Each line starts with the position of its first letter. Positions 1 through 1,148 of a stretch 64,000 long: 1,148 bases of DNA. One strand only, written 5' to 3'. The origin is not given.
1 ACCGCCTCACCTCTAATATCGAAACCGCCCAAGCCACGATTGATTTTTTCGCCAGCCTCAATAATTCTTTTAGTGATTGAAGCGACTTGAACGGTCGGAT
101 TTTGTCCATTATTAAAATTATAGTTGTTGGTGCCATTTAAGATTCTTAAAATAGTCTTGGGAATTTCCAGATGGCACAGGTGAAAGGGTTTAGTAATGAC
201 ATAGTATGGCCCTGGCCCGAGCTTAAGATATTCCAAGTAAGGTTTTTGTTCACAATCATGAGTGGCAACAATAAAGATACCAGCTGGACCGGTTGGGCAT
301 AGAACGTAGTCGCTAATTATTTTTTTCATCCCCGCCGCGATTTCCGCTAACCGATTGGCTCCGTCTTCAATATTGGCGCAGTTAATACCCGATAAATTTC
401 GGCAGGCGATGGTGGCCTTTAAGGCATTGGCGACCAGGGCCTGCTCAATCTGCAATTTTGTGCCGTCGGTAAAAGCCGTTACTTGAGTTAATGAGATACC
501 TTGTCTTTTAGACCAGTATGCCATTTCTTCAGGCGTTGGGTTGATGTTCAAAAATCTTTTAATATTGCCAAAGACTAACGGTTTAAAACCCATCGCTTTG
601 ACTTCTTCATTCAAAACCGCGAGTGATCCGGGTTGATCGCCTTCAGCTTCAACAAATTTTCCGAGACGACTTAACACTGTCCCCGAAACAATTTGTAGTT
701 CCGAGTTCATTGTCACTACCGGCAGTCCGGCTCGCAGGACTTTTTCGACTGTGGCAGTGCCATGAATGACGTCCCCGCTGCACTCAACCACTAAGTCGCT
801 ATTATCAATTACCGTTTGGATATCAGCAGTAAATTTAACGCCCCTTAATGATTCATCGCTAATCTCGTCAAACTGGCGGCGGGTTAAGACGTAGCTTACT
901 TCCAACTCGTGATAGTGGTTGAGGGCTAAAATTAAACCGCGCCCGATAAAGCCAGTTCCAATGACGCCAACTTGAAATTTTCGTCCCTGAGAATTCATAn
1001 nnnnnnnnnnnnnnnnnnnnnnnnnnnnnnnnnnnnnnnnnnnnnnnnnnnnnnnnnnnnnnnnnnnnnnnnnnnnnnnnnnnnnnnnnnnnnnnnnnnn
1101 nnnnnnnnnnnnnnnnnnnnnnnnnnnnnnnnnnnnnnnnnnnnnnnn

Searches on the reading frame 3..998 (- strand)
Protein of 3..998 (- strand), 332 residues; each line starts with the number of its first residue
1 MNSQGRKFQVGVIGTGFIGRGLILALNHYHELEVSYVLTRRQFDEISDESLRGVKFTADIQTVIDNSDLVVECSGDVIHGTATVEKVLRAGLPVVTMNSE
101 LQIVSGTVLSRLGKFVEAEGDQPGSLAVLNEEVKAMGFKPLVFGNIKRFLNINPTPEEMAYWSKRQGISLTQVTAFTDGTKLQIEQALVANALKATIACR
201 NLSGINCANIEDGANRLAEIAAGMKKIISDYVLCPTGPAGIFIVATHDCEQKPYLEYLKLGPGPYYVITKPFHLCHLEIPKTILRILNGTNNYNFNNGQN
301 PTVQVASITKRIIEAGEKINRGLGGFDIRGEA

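Call 24: search_protein_families(library=pfam, proteins=[window:3-998:-], max_evalue=0.001)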
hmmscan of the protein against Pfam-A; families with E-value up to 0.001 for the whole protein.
seq(332 aa): 3 families
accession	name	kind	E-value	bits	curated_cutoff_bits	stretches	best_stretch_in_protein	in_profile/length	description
PF21135.2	DRL_cat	-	2e-34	119.4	27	1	120-279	1-164/164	Oxidoreductase DRL, catalytic domain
PF03447.22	NAD_binding_3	-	7.7e-10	39.9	24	1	14-101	1-92/116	Homoserine dehydrogenase, NAD binding domain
PF01408.29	GFO_IDH_MocA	-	0.00099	20.2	24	0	8-95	1-90/120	Oxidoreductase family, NAD-binding Rossmann fold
